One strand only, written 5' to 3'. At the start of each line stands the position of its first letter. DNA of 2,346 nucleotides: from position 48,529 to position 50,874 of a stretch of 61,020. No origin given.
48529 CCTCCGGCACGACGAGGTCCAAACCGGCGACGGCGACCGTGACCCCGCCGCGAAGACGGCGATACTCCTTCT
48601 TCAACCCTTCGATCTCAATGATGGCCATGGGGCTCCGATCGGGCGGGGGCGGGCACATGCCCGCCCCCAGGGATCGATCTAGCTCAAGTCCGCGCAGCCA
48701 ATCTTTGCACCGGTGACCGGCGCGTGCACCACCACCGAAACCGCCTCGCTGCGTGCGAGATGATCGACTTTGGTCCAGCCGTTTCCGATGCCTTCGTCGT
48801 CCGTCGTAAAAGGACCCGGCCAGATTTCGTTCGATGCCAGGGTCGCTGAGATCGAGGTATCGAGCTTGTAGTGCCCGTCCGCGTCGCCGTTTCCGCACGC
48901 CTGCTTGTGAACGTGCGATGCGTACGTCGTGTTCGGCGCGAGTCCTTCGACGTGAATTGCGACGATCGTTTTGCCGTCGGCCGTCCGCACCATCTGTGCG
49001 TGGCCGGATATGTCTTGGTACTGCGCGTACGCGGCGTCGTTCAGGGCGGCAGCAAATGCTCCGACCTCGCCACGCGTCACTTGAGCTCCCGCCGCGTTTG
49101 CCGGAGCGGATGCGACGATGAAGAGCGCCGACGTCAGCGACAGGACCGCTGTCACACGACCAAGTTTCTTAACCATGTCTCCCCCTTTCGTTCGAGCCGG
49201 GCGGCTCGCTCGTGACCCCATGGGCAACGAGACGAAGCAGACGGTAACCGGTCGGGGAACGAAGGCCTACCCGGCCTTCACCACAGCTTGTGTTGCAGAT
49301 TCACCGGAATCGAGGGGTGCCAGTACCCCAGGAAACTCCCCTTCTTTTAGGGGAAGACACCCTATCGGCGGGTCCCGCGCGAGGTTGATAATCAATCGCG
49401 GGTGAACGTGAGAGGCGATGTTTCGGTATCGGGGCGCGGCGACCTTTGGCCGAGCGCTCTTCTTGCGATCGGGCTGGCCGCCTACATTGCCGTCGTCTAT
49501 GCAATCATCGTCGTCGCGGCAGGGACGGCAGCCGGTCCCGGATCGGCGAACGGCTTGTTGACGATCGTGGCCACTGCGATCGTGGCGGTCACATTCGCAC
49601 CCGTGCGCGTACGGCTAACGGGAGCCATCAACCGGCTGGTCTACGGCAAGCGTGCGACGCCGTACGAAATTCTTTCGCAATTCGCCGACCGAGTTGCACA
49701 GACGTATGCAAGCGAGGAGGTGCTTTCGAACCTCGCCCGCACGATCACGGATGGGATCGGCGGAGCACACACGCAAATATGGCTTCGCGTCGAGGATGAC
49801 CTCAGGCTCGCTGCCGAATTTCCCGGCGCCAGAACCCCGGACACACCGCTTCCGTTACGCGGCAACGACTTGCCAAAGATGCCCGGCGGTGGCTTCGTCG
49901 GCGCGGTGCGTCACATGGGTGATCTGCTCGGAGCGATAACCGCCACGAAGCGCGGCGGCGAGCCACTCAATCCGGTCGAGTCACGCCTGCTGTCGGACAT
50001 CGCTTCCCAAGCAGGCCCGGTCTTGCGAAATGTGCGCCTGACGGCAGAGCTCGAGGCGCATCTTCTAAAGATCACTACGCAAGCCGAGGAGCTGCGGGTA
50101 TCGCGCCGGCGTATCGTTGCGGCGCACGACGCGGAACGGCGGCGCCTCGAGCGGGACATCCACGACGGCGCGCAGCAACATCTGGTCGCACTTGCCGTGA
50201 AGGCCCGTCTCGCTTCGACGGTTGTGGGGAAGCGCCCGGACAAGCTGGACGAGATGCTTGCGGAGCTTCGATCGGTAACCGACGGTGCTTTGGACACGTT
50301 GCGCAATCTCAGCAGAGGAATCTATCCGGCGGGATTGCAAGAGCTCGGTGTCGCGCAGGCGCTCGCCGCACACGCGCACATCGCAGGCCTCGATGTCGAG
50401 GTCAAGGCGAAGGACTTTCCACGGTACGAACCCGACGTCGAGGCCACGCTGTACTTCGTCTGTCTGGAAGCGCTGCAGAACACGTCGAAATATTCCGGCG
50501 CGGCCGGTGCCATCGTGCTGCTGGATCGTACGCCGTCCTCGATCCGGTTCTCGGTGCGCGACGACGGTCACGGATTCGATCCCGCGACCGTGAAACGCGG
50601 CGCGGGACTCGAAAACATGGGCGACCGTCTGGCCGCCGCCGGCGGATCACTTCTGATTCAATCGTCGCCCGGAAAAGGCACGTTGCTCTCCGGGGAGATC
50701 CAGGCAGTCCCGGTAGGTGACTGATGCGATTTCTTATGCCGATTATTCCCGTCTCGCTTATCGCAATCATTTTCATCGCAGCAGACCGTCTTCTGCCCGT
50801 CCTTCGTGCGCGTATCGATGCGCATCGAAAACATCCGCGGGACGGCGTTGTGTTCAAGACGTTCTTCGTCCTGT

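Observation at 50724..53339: Cupredoxin-domain polytopic sensor whose kinase core has lost the phospho-acceptor His and ATP-binding motifs, translationally coupled to an intact paralogous kinase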

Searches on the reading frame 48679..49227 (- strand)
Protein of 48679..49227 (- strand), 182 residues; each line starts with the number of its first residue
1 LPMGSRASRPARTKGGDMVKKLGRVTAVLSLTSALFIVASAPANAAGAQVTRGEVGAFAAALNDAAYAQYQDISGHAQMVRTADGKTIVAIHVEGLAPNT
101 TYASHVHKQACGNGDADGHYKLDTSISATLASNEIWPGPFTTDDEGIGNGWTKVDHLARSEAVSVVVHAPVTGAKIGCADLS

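Call 6: search_protein_families(library=pfam, proteins=[window:48679-49227:-], max_evalue=0.1)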
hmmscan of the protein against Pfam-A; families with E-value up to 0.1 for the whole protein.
window:48679-49227:- (182 aa): 0 families

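Call 15: search_protein_families(library=pfam, proteins=[window:48679-49227:-], max_evalue=1)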
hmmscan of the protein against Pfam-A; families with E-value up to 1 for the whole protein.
window:48679-49227:- (182 aa): 0 families

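Call 41: search_solved_structures(query=window:48679-49224:-, max_evalue=10, show_alignments=2)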
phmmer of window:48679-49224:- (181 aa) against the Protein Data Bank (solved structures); distinct sequences matched with E-value up to 10: 0.
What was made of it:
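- Tried and rejected: Single-sequence phmmer against PDB found nothing (call 41).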

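Call 59: search_protein_families(library=ncbifam, proteins=[window:48679-49227:-], max_evalue=0.1)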
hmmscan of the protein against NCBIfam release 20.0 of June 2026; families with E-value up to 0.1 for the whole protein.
window:48679-49227:- (182 aa): 0 families

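Call 77: find_homologous_proteins(query=window:48679-49224:-)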
Query window:48679-49224:- (181 aa): 864 proteins with E <= 0.001 among 1519 candidates; the best 120 are listed.
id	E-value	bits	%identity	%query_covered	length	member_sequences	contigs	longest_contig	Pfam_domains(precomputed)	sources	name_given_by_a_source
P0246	1.6e-101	355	100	91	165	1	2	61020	-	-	-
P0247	5.3e-80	285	85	81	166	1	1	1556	-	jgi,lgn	jgi:hypothetical protein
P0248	9.1e-63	229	65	96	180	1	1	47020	-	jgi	jgi:Cu-Zn family superoxide dismutase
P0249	4.4e-49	185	66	63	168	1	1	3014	-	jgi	jgi:Cu-Zn family superoxide dismutase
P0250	7.7e-47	177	58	89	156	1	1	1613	-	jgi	jgi:hypothetical protein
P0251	2.3e-46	176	59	88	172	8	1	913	-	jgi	-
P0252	7.5e-46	174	60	88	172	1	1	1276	-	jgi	jgi:hypothetical protein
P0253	4.5e-45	172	64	76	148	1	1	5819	-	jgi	-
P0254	4.6e-45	171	58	94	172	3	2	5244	-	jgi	jgi:hypothetical protein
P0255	5.9e-45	171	57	88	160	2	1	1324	-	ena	-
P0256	6.7e-45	171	60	91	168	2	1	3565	-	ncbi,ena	-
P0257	7.3e-45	171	60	88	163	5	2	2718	-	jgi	jgi:hypothetical protein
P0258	9.4e-45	170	63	88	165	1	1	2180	-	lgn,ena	-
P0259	1.3e-44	170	56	89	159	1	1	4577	-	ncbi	-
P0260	1.5e-44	170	60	88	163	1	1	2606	-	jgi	jgi:hypothetical protein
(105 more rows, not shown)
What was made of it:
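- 48679..49176 (-): Secreted Cu-only-SOD-like protein (165 aa from the Met at residue 18 of the 182-aa ORF), divergent from the kinase pair. It has 864 homologues, some of which JGI names Cu-Zn SOD (call 77).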

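Call 80: search_solved_structures(query=A8, max_evalue=10, show_alignments=2)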
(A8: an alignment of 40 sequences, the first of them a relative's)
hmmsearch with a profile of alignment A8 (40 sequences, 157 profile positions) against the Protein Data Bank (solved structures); distinct sequences matched with E-value up to 10: 22.
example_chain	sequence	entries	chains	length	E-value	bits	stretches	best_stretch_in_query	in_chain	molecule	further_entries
7pvp_A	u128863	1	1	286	5.2e-07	33.1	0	80-126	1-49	SAKe6BC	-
7on6_A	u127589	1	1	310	1.1e-06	32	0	90-126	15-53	SAKe6AE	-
8pjw_A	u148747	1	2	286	7.4e-05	26.1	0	80-126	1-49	SAKe6FE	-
5kbm_A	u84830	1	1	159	0.00016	25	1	32-156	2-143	Cell surface Cu-only superoxide dismutase 5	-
4n3t_A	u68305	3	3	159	0.00017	24.9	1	32-156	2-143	Potential secreted Cu/Zn superoxide dismutase | Cell surface Cu-only superoxide dismutase 5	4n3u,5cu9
5kbk_A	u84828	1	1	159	0.00017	24.9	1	32-156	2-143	Cell surface Cu-only superoxide dismutase 5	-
5kbl_A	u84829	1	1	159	0.00017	24.9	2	32-89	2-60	Cell surface Cu-only superoxide dismutase 5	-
8pjz_A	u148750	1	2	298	0.00034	23.9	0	81-126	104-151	SAKe6EEtal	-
8pjx_A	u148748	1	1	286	0.0012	22.1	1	80-128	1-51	SAKe6FR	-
1srd_A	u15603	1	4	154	0.0039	20.5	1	47-135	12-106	COPPER,ZINC SUPEROXIDE DISMUTASE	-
8pjt_A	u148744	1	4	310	0.017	18.4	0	80-126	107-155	SAKe6DEref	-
3hog_A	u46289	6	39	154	0.064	16.5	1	49-131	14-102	Superoxide dismutase [Cu-Zn], chloroplastic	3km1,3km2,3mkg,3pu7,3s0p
8pju_A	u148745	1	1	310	0.13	15.5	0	90-126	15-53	SAKe6DEtal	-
9b42_M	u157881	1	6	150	0.16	15.2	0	129-154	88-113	gp33 Tail tube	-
4rvp_A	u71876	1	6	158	0.24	14.6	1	49-132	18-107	superoxide dismutase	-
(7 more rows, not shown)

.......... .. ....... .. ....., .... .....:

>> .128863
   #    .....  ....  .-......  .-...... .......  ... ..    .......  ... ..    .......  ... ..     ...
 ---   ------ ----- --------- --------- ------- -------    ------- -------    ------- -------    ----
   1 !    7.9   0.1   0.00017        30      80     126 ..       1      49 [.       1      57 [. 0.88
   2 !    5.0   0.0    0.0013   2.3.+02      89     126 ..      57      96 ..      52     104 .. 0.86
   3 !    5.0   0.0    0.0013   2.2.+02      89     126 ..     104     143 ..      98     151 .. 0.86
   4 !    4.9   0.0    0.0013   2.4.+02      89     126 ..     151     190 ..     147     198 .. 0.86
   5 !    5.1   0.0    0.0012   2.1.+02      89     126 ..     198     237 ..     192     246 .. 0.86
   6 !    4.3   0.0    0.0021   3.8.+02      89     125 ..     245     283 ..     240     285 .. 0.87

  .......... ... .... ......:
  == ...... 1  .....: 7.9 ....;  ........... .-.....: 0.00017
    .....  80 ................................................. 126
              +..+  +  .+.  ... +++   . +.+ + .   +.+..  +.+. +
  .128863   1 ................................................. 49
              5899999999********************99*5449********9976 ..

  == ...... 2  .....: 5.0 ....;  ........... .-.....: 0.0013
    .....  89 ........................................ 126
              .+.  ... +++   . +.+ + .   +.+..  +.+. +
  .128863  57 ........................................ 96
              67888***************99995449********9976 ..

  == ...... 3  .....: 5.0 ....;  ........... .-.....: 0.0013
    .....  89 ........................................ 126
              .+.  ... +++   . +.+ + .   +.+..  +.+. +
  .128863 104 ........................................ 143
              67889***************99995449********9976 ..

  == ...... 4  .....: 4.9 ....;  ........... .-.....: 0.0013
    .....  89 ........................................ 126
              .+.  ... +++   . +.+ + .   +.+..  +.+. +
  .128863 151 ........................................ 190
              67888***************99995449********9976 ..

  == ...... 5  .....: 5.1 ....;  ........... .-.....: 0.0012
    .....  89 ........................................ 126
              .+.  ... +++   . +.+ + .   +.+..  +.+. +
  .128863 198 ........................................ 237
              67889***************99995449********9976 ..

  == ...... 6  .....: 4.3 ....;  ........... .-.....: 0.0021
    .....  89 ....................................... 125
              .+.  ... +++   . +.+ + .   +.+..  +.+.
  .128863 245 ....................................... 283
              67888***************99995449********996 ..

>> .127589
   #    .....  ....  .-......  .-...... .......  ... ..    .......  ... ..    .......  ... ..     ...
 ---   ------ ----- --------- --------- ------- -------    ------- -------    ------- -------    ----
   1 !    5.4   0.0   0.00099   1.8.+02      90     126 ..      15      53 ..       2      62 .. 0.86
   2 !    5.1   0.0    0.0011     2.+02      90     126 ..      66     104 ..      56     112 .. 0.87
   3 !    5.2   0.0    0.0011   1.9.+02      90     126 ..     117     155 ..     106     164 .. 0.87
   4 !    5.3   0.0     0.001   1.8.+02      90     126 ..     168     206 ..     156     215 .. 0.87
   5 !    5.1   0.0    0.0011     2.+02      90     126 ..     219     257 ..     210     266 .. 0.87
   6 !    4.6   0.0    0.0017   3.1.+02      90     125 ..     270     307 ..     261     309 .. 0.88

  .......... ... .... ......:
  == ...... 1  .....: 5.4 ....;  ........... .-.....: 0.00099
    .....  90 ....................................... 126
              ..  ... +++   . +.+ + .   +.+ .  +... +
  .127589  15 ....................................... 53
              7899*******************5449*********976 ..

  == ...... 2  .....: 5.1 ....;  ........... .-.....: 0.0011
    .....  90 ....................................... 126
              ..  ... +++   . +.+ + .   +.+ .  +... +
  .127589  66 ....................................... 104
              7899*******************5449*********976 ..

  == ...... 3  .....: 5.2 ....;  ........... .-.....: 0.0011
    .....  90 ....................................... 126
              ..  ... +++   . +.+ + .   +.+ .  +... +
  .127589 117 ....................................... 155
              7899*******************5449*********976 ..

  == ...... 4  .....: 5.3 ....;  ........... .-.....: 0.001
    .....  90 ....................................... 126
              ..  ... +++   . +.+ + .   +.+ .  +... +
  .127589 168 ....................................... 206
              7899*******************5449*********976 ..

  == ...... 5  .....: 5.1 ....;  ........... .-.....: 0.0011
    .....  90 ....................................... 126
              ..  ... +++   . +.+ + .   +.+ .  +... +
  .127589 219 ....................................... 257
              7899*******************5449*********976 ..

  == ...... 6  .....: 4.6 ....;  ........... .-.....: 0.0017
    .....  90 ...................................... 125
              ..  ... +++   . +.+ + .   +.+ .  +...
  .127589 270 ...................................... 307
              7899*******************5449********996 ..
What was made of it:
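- On Cu-only superoxide dismutase (neighbouring gene 48679-49176): The profile matches SOD5 over its full length at 1.7e-4 (call 80).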

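Call 85: predict_structure(alignment_id=A8)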
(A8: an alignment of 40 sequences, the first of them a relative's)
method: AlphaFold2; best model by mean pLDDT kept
length: 165 residues; sequences in the alignment: 40
mean_pLDDT: 86.0   pTM: 0.77
mean pLDDT of the five models: 86.0, 85.7, 84.9, 83.9, 82.7
residues with pLDDT >= 90: 111; 70-90: 20; 50-70: 26; < 50: 8
segments of 3 or more residues with pLDDT < 50: none
pLDDT, mean of each block of 10 residues (from residue 1): 54 51 57 97 93 98 95 98 97 86 82 79 98 96 96 96 96
secondary structure, 60 per line:
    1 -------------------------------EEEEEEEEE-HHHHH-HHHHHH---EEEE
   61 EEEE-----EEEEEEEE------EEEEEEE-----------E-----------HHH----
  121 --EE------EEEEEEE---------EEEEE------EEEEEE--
elements in order: E32-40 H42-46 H48-53 E57-64 E70-77 E84-90 E131-137 E147-151 E158-163

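Call 87: fold_search(model_id=the predicted structure, library=pdb)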
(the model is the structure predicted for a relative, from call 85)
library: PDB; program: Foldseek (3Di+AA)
matches with E <= 10: 452; with E <= 0.001: 74
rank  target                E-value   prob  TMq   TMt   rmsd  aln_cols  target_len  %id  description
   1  3pu7_A                2.0e-05  1.00  0.56  0.59   4.5       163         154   15  Cu-Zn Tomato Chloroplast Superoxide Dismutase (released 2011-12-21)
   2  6zs1_C                2.1e-05  1.00  0.53  0.57   4.7       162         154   18  Chaetomium thermophilum CuZn-superoxide dismutase (released 2021-04-07)
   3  7ypr_B                2.1e-05  1.00  0.54  0.54   5.1       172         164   16  Structural basis of a superoxide dismutase from a tardigrade, Ramazzottius varieornatus strain YOKOZUNA-1. (released 2023-12-06)
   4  6zs1_A                2.3e-05  1.00  0.56  0.58   5.0       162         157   17  Chaetomium thermophilum CuZn-superoxide dismutase (released 2021-04-07)
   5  6zs1_H                2.4e-05  1.00  0.52  0.55   5.1       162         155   18  Chaetomium thermophilum CuZn-superoxide dismutase (released 2021-04-07)
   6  4rvp_D                2.5e-05  1.00  0.52  0.54   5.0       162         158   16  Crystal structure of superoxide dismutase from sedum alfredii (released 2015-12-16)
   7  1srd_A                3.4e-05  1.00  0.51  0.54   5.1       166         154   14  Three-dimensional structure of CU,ZN-superoxide dismutase from spinach at 2.0 Angstroms resolution (released 1994-01-31)
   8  1f18                  3.8e-05  1.00  0.52  0.55   5.1       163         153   16  Crystal structure of yeast copper-zinc superoxide dismutase mutant GLY85ARG (released 2002-12-18)
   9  7ypp_C                4.8e-05  1.00  0.56  0.57   4.9       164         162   15  Structural basis of a superoxide dismutase from a tardigrade, Ramazzottius varieornatus strain YOKOZUNA-1. (released 2023-07-26)
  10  1b4t                  5.0e-05  1.00  0.51  0.54   5.4       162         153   17  H48C YEAST CU(II)/ZN SUPEROXIDE DISMUTASE ROOM TEMPERATURE (298K) STRUCTURE (released 1999-12-23)
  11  7ypr_A                5.3e-05  1.00  0.54  0.54   5.0       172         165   17  Structural basis of a superoxide dismutase from a tardigrade, Ramazzottius varieornatus strain YOKOZUNA-1. (released 2023-12-06)
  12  4rvp_A                8.4e-05  1.00  0.56  0.59   4.1       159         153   16  Crystal structure of superoxide dismutase from sedum alfredii (released 2015-12-16)
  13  1f1a                  1.0e-04  1.00  0.53  0.57   4.9       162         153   17  Crystal structure of yeast H48Q cuznsod fals mutant analog (released 2002-12-18)
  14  7ypp_B                1.0e-04  1.00  0.54  0.55   5.0       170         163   17  Structural basis of a superoxide dismutase from a tardigrade, Ramazzottius varieornatus strain YOKOZUNA-1. (released 2023-07-26)
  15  3km1_A                1.1e-04  1.00  0.53  0.68   3.2       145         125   14  ZINC-Reconstituted TOMATO CHLOROPLAST SUPEROXIDE DISMUTASE (released 2010-12-01)
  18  4n3t                  1.3e-04  1.00  0.47  0.51   5.7       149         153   17  Candida albicans Superoxide Dismutase 5 (SOD5), Cu(I) (released 2014-04-09)
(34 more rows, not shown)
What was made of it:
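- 48679..49176 (-): The AF2 model has pLDDT 86, and all 50 top Foldseek hits are Cu/Zn SODs with TM-score normalised to the target up to 0.69 (calls 85, 87).
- On Cu-only superoxide dismutase (neighbouring gene 48679-49176): All top 50 Foldseek hits are Cu/Zn SODs (call 87).
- Tried and rejected: The link needed a 40-sequence profile and a structure model (calls 80, 87).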

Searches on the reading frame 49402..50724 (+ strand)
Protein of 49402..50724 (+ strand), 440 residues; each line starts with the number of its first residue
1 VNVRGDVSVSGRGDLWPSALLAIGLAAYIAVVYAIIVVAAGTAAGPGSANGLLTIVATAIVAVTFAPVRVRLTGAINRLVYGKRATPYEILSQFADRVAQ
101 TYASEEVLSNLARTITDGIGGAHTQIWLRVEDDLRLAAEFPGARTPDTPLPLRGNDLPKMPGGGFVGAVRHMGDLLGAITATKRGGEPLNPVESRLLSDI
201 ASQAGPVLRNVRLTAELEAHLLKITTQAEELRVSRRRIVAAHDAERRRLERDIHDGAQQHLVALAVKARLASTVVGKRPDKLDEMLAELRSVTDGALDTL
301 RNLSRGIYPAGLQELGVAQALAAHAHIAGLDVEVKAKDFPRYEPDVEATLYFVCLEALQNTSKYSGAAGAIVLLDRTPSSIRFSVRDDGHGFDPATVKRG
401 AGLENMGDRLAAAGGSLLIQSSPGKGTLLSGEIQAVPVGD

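Call 6: search_protein_families(library=pfam, proteins=[window:49402-50724:+], max_evalue=0.1)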
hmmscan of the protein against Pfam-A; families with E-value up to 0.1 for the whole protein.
window:49402-50724:+ (440 aa): 3 families
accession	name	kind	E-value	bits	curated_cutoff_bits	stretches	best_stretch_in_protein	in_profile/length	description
PF07730.19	HisKA_3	-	1e-14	55.2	24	1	245-311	1-67/68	Histidine kinase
PF02518.31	HATPase_c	-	3e-07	31.3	26.4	1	347-428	3-102/111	Histidine kinase-, DNA gyrase B-, and HSP90-like ATPase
PF13581.12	HATPase_c_2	-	0.064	13.7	27.4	0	355-401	37-88/127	Histidine kinase-like ATPase domain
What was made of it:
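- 49402..50724 (+): Intact short HisKA_3 kinase (440 aa): 2 TM helices joined by a short loop, a GAF-like domain, DHp and CA; no sensor domain. Pfam HisKA_3 1e-14 and HATPase_c 3e-7 (call 6).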

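Call 59: search_protein_families(library=ncbifam, proteins=[window:49402-50724:+], max_evalue=0.1)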
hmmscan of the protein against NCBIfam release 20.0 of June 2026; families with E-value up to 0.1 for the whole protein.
window:49402-50724:+ (440 aa): 9 families
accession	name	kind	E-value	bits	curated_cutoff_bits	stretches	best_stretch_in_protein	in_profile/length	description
NF052443.1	SensHisKinMctS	equivalog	2.1e-29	102.2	700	1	230-430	235-443/457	two-component system sensor histidine kinase MctS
NF008649.0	PRK11644.1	equivalog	3.7e-19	68.9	408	1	232-425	290-488/499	signal transduction histidine-protein kinase/phosphatase UhpB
NF052531.1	Strep_LiaS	equivalog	3.2e-14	52.9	450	1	228-429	117-321/328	envelope stress sensor histidine kinase LiaS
NF047322.1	HK_morpho_MacS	equivalog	1.1e-12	47.8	300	1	226-427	163-360/367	MacS family sensor histidine kinase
NF047786.1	his_kin_MadS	equivalog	3.1e-12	46.3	500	1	213-420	193-420/434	MadS family sensor histidine kinase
NF007896.0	PRK10600.1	equivalog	7.6e-08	31.5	578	1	244-426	389-576/598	nitrate/nitrite two-component system sensor histidine kinase NarX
NF008184.0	PRK10935.1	equivalog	3e-05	22.9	553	1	245-429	363-553/565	nitrate/nitrite two-component system sensor histidine kinase NarQ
NF006800.0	PRK09303.1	equivalog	0.0015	17.6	342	1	266-392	191-317/383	histidine kinase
TIGR02966.1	phoR_proteo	equivalog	0.02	13.9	334.2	1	347-399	227-280/333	phosphate regulon sensor histidine kinase PhoR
